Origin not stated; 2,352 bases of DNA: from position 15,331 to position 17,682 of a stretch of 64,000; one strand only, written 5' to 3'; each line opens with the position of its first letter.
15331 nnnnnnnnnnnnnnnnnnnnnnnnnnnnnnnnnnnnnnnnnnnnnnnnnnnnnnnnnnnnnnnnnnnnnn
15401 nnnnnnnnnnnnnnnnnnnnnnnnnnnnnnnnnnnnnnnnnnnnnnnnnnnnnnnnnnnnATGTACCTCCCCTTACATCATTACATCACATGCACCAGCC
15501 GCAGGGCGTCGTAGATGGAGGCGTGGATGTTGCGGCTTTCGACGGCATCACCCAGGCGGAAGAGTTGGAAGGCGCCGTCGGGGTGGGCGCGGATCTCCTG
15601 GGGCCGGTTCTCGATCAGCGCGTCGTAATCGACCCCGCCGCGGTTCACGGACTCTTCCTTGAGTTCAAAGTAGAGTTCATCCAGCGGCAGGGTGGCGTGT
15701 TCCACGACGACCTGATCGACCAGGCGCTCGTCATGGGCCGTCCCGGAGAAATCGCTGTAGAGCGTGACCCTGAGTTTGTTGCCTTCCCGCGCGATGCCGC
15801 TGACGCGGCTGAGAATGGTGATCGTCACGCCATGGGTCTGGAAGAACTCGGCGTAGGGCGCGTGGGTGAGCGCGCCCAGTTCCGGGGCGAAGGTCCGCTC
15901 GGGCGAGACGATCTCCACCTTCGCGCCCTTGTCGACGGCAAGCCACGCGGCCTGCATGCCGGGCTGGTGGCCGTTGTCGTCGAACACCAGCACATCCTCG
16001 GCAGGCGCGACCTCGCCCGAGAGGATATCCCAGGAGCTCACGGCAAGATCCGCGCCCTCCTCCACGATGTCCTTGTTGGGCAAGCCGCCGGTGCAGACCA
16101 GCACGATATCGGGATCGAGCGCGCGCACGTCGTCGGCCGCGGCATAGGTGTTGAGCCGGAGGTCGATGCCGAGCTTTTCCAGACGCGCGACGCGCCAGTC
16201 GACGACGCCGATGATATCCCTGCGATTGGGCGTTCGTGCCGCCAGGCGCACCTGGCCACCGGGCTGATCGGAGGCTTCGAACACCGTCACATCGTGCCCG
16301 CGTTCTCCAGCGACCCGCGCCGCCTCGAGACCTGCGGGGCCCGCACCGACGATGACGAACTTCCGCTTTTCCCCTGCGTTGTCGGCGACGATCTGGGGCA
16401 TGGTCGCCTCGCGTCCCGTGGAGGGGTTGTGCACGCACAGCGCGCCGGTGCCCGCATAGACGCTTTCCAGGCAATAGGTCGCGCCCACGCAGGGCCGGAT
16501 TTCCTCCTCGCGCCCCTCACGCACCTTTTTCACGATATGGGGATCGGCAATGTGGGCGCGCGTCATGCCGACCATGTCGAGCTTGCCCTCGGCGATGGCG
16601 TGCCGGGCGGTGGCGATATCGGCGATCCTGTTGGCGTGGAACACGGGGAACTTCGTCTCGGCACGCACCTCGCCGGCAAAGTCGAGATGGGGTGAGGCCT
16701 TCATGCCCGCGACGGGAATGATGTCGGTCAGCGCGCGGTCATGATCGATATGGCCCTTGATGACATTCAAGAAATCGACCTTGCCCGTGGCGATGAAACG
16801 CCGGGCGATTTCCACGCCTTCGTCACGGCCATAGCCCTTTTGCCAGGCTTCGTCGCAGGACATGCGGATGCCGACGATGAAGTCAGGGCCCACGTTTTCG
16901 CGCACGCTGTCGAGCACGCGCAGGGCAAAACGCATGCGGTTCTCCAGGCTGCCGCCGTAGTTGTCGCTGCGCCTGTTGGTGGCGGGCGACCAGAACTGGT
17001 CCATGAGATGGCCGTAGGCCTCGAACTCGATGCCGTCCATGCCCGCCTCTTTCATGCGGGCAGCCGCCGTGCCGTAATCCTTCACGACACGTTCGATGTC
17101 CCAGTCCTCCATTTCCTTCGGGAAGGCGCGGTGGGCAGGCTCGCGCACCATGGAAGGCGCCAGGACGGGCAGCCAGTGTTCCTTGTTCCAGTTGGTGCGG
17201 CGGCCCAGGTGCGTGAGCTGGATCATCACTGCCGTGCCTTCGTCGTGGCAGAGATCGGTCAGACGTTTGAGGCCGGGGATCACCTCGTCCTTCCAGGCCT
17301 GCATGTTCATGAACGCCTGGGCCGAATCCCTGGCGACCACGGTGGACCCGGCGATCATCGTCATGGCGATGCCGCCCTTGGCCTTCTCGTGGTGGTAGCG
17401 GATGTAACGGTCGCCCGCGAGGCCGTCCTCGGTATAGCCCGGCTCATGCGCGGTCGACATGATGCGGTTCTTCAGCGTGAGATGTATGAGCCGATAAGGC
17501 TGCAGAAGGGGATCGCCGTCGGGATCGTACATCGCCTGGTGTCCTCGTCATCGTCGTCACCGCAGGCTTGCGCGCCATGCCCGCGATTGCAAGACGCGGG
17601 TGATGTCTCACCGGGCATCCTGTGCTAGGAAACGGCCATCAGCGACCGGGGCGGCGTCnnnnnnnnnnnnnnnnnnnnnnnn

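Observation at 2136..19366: Candidate amine / N-methyl-amine catabolic neighbourhood combining a Rieske oxygenase, GGT, a creatininase-family amidase, an isochorismatase-like amidase, a Pot-type importer, a DgcA/TMADH-like demethylase and a PuuB-like oxidase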

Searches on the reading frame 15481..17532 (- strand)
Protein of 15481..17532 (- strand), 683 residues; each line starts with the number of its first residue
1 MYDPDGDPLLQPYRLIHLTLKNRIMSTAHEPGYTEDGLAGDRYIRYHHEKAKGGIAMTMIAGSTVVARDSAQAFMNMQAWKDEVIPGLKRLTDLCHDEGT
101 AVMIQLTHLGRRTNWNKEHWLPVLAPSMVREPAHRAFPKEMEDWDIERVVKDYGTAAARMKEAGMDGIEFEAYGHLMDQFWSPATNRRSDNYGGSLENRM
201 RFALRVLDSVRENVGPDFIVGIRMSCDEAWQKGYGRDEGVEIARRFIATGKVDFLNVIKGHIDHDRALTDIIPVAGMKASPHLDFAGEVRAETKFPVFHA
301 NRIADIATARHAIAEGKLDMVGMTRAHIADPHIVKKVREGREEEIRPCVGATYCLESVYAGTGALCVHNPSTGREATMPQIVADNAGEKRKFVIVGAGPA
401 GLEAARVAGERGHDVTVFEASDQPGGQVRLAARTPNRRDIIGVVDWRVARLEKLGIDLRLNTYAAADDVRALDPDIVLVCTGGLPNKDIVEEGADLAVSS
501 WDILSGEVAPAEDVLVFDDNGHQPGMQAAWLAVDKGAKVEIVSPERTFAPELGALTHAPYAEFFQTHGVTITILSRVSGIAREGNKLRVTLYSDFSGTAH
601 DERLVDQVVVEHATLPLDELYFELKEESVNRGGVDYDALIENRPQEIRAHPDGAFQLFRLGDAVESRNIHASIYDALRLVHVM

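Call 4: search_protein_families(library=pfam, proteins=[window:15481-17532:-])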
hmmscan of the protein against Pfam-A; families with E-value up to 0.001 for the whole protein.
window:15481-17532:- (683 aa): 11 families
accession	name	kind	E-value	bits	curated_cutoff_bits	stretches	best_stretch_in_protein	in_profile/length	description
PF00724.26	Oxidored_FMN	-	2.5e-61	208.3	27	1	9-343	2-341/342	NADH:flavin oxidoreductase / NADH oxidase family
PF07992.20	Pyr_redox_2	-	6.5e-13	49.2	26.1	1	388-499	142-252/291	Pyridine nucleotide-disulphide oxidoreductase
PF00070.33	Pyr_redox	-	7.6e-10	39.6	22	1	391-425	1-35/82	Pyridine nucleotide-disulphide oxidoreductase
PF13450.12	NAD_binding_8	-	1.8e-09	38.2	21.9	1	394-432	1-39/68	NAD(P)-binding Rossmann-like domain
PF03486.20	HI0933_like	-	6.3e-06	26.3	50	1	391-431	2-42/244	HI0933-like protein Rossmann domain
PF12831.13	FAD_oxidored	-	8.1e-06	25.8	27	1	393-428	3-38/416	FAD dependent oxidoreductase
PF01593.30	Amino_oxidase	-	1.6e-05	24.8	19.8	0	400-429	2-31/443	Flavin containing amine oxidoreductase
PF01266.30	DAO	-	3e-05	24.2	27.9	1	392-487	2-93/353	FAD dependent oxidoreductase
PF01262.27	AlaDh_PNT_C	-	0.00015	21.7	23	0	388-423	27-62/214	Alanine dehydrogenase/PNT, C-terminal domain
PF01946.23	Thi4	-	0.00019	21.2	26.2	1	392-428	20-57/235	Thi4 family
PF00890.30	FAD_binding_2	-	0.00038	20.2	20.4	1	393-430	3-40/414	FAD binding domain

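Call 5: search_protein_families(library=ncbifam, proteins=[window:15481-17532:-], max_evalue=0.00001)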
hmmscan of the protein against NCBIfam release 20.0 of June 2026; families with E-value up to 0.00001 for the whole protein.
window:15481-17532:- (683 aa): 25 families
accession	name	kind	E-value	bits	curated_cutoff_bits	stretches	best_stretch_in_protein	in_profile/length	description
TIGR03997.1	mycofact_OYE_2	equivalog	1.3e-148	496.3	793.15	1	9-629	2-617/645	mycofactocin system FadH/OYE family oxidoreductase 2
NF041087.1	bile_acid_BaiCD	equivalog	2.9e-95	319.7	825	1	9-584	4-574/642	bile acid Fe-S flavoenzyme BaiCD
NF045599.1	bili_reduct_long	exception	3.7e-91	306.3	750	1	9-588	1-577/641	bilirubin reductase, long form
TIGR03996.1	mycofact_OYE_1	hypoth_equivalog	7.1e-71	239.5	627.9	1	21-591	14-579/633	mycofactocin system FadH/OYE family oxidoreductase 1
NF006101.0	PRK08255.1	equivalog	1e-50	172.7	1078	1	7-333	397-726/768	bifunctional salicylyl-CoA 5-hydroxylase/oxidoreductase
NF045592.1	bili_reduct_N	equivalog_domain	1.4e-47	162.6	425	1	9-369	2-363/363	bilirubin reductase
NF010047.0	PRK13523.1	equivalog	7.9e-46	156.6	431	1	9-345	5-328/339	NADPH dehydrogenase NamA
NF007899.0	PRK10605.1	subfamily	4.1e-27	95.4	403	1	9-340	6-340/365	N-ethylmaleimide reductase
TIGR01316.1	gltA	equivalog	1.2e-13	50.7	471.75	1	385-462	129-204/449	NADPH-dependent glutamate synthase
NF009454.0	PRK12814.1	equivalog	3.3e-13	48.9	916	1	384-467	190-269/657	putative NADPH-dependent glutamate synthase small subunit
TIGR01317.1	GOGAT_sm_gam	subfamily_domain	5.5e-12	45.3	447.7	1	380-496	136-251/485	glutamate synthase small subunit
NF009410.0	PRK12771.1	subfamily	4.2e-11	42.1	516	1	388-465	137-212/566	NAD(P)-binding protein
NF010590.0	PRK13984.1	equivalog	5.5e-10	38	946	1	380-482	278-382/611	putative oxidoreductase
TIGR03467.1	HpnE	equivalog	4.8e-09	36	283.05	1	393-432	2-41/430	hydroxysqualene dehydroxylase HpnE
NF009414.0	PRK12778.1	equivalog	7.2e-09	34.5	1103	1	379-480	421-524/752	bifunctional dihydroorotate dehydrogenase B NAD binding subunit/NADPH-dependent glutamate synthase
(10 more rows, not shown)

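Call 14: search_solved_structures(query=window:15481-17532:-, max_evalue=1e-20)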
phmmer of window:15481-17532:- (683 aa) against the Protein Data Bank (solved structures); distinct sequences matched with E-value up to 1e-20: 60.
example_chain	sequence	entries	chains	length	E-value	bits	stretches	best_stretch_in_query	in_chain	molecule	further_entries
6qkg_A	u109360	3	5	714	5.5e-76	259.5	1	9-543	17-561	NCR A | NCR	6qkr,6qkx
1ps9_A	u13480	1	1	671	1.2e-66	228.6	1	9-495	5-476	2,4-dienoyl-CoA reductase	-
6de6_A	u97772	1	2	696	1.8e-49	171.9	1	3-543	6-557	Histamine dehydrogenase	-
3k30_A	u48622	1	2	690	1.5e-47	165.6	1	7-624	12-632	Histamine dehydrogenase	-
1djq_A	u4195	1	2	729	1.2e-46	162.6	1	3-488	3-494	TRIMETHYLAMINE DEHYDROGENASE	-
6l6j_A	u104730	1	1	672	1.3e-46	162.4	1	1-625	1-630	Oxidored_FMN domain-containing protein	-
1djn_A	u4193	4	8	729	2.9e-46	161.3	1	3-488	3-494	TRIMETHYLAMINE DEHYDROGENASE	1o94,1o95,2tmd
3krz_A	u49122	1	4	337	2.7e-37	131.7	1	11-262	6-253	NADH:flavin oxidoreductase/NADH oxidase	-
3kru_A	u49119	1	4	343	2.8e-37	131.6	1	11-262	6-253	NADH:flavin oxidoreductase/NADH oxidase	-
3gr7_A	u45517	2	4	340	1.8e-34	122.3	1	9-332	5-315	NADPH dehydrogenase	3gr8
9iuv_A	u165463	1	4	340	3.9e-34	121.2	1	9-332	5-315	NADPH dehydrogenase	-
1z41_A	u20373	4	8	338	7.5e-33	117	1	9-339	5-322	Probable NADH-dependent flavin oxidoreductase yqjM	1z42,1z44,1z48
8x0j_A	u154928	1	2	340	3.8e-32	114.6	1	9-325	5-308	NADPH dehydrogenase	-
3l67_A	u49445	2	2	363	1.1e-30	109.8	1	9-333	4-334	Xenobiotic reductase A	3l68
3l65_A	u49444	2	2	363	1.6e-30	109.3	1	9-333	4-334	Xenobiotic reductase A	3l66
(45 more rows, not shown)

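Call 17: find_homologous_proteins(query=window:15481-17532:-, max_evalue=1e-30)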
Query window:15481-17532:- (683 aa): 8000 proteins with E <= 1e-30 among 8000 candidates; the best 120 are listed.
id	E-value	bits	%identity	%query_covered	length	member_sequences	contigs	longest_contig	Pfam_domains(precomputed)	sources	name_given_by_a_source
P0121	0.0e+0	1569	100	100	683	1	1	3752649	PF00724.27,PF01593.31,PF13450.13,PF07992.21,PF00070.34,PF03486.21,PF12831.14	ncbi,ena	-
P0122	0.0e+0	1454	92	100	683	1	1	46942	PF00724.27,PF01593.31,PF13450.13,PF00890.31,PF07992.21,PF00070.34,PF03486.21,PF12831.14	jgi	jgi:2,4-dienoyl-CoA reductase-like NADH-dependent reductase (Old Yellow Enzyme family)/thioredoxin r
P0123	0.0e+0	1420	90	100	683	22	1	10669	PF01946.24,PF00724.27,PF01593.31,PF13450.13,PF00890.31,PF07992.21,PF00070.34,PF03486.21,PF12831.14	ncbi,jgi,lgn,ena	-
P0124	0.0e+0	1365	86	100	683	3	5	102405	PF01266.31,PF00724.27,PF13450.13,PF07992.21,PF00070.34,PF03486.21,PF12831.14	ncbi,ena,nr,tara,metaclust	ncbi:MAG: N-methylproline demethylase [Rhodospirillaceae bacterium]|nr:N-methylproline demethylase [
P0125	0.0e+0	1305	82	100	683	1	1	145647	PF01266.31,PF00724.27,PF01593.31,PF13450.13,PF07992.21,PF00070.34,PF03486.21,PF12831.14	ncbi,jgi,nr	ncbi:MAG: NADH:flavin oxidoreductase [Rhodospirillales bacterium]|nr:NADH:flavin oxidoreductase [Rho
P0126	0.0e+0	1300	82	100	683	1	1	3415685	PF00724.27,PF01593.31,PF13450.13,PF07992.21,PF00070.34,PF03486.21,PF12831.14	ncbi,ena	-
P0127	0.0e+0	1288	81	100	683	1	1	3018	PF01266.31,PF00724.27,PF13450.13,PF07992.21,PF00070.34,PF03486.21,PF12831.14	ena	-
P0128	0.0e+0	1271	79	100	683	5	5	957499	PF01266.31,PF00724.27,PF01593.31,PF13450.13,PF00890.31,PF07992.21,PF00070.34,PF03486.21,PF12831.14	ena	-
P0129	0.0e+0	1268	80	100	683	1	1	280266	PF01266.31,PF00724.27,PF01593.31,PF13450.13,PF00890.31,PF07992.21,PF00070.34,PF03486.21,PF12831.14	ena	-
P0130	0.0e+0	1268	79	99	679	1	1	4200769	PF01266.31,PF00724.27,PF13450.13,PF07992.21,PF00070.34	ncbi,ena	-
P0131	0.0e+0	1265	80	100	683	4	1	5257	PF00724.27,PF13450.13,PF07992.21,PF00070.34,PF03486.21,PF12831.14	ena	-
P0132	0.0e+0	1255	79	99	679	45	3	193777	PF01266.31,PF00724.27,PF13450.13,PF07992.21,PF00070.34,PF03486.21,PF12831.14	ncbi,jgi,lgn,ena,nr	ncbi:MAG: NADH:flavin oxidoreductase [bacterium]|nr:NADH:flavin oxidoreductase [bacterium]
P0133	0.0e+0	1253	80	100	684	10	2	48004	PF00724.27,PF13450.13,PF07992.21,PF00070.34,PF03486.21,PF12831.14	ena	-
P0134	0.0e+0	1221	76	100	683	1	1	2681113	PF00724.27,PF13450.13,PF07992.21,PF00070.34,PF03486.21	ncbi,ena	-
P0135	0.0e+0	1106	70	99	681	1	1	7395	PF01946.24,PF01266.31,PF00724.27,PF01593.31,PF13450.13,PF00890.31,PF07992.21,PF00070.34,PF03486.21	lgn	-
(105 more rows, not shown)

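Call 18: find_encoding_contigs(protein=P0121, flank=10000, max_places=2)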
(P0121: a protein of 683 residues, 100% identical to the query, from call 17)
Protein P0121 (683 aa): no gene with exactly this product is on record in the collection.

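Call 19: find_encoding_contigs(protein=P0130, flank=10000, max_places=2)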
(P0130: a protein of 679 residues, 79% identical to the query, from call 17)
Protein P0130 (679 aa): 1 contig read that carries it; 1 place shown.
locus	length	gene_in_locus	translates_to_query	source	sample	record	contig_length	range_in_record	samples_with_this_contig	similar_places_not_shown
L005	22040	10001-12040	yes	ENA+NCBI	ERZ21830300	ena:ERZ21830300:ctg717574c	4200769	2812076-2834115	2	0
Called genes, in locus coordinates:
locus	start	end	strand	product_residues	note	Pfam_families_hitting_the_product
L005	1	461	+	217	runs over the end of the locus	PF04280:Tim44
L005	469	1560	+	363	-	PF03562:MltA, PF06725:3D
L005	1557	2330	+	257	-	PF02754:CCG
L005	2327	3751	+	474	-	PF02589:LUD_dom, PF13187:Fer4_9 (faint), PF13183:Fer4_8, PF13534:Fer4_17 (weak)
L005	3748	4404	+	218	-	PF02589:LUD_dom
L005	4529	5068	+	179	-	PF01713:Smr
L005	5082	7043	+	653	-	PF01578:Cytochrom_C_asm, PF16327:CcmF_C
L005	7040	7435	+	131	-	PF03918:CcmH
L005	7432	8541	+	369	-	PF23914:TPR_CcmH_CycH, PF13428:TPR_14 (faint), PF13432:TPR_16 (faint), PF14559:TPR_19 (faint), PF07719:TPR_2 (faint), PF13431:TPR_17 (faint), PF23914:TPR_CcmH_CycH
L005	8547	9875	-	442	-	PF01266:DAO, PF13450:NAD_binding_8 (faint)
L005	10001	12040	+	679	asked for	PF00724:Oxidored_FMN, PF07992:Pyr_redox_2, PF00070:Pyr_redox (faint), PF01266:DAO (faint), PF13450:NAD_binding_8 (weak)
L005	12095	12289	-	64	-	-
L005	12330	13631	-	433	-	PF00909:Ammonium_transp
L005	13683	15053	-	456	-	PF00120:Gln-synt_C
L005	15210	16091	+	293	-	PF00892:EamA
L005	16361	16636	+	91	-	-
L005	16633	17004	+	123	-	PF01850:PIN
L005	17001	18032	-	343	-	PF22636:FlK, PF03061:4HBT (weak), PF01323:DSBA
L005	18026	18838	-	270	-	PF05721:PhyH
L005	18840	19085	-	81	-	PF02597:ThiS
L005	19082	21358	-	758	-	PF01315:Ald_Xan_dh_C, PF02738:MoCoBD_1, PF20256:MoCoBD_2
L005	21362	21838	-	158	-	PF00111:Fer2, PF01799:Fer2_2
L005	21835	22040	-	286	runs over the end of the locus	PF00941:FAD_binding_5, PF03450:CO_deh_flav_C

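Call 21: list_cluster_members(proteins=[P0121, P0003, P0124, P0126, P0134, P0001])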
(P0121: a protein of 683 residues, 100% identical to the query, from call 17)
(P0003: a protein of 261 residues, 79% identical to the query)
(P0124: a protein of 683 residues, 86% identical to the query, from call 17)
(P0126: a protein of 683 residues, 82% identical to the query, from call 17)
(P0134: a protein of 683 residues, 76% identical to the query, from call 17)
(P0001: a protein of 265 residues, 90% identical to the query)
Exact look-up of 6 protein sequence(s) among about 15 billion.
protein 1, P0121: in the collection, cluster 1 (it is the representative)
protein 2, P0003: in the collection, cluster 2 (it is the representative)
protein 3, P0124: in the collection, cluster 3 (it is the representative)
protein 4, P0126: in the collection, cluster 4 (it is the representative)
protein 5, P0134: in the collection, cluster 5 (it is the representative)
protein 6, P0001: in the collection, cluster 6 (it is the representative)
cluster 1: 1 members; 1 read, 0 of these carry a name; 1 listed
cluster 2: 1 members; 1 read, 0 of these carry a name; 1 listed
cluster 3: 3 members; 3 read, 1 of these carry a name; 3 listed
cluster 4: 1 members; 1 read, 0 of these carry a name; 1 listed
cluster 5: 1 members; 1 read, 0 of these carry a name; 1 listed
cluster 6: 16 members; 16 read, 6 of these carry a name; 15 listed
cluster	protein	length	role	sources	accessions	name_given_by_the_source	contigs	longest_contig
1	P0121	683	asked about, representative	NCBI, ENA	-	-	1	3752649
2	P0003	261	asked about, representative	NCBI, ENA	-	-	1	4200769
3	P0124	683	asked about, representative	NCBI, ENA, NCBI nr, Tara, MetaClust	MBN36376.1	MAG: N-methylproline demethylase [Rhodospirillaceae bacterium] | N-methylproline demethylase [Rhodospirillaceae bacterium] | strand:+ start:832 stop:2883 length:2052 start_codon:yes stop_codon:yes gene_type:complete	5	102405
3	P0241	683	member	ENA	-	-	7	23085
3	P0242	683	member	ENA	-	-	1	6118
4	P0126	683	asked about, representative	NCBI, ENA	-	-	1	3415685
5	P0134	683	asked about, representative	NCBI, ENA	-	-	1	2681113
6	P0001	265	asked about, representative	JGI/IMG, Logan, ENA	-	creatinine amidohydrolase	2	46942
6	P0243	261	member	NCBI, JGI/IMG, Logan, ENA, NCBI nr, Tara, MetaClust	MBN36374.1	MAG: creatininase [Rhodospirillaceae bacterium] | creatininase [Rhodospirillaceae bacterium] | strand:- start:3606 stop:4391 length:786 start_codon:yes stop_codon:yes gene_type:complete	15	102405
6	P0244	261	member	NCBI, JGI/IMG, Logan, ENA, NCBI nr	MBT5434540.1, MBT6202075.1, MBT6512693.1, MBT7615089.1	MAG: creatininase [Alphaproteobacteria bacterium] | creatinine amidohydrolase | creatininase [Rhodospirillaceae bacterium]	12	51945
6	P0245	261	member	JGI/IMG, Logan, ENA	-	creatinine amidohydrolase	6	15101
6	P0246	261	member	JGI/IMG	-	creatinine amidohydrolase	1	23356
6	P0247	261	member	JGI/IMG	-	creatinine amidohydrolase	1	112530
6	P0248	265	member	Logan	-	-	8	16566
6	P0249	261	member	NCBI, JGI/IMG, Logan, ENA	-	-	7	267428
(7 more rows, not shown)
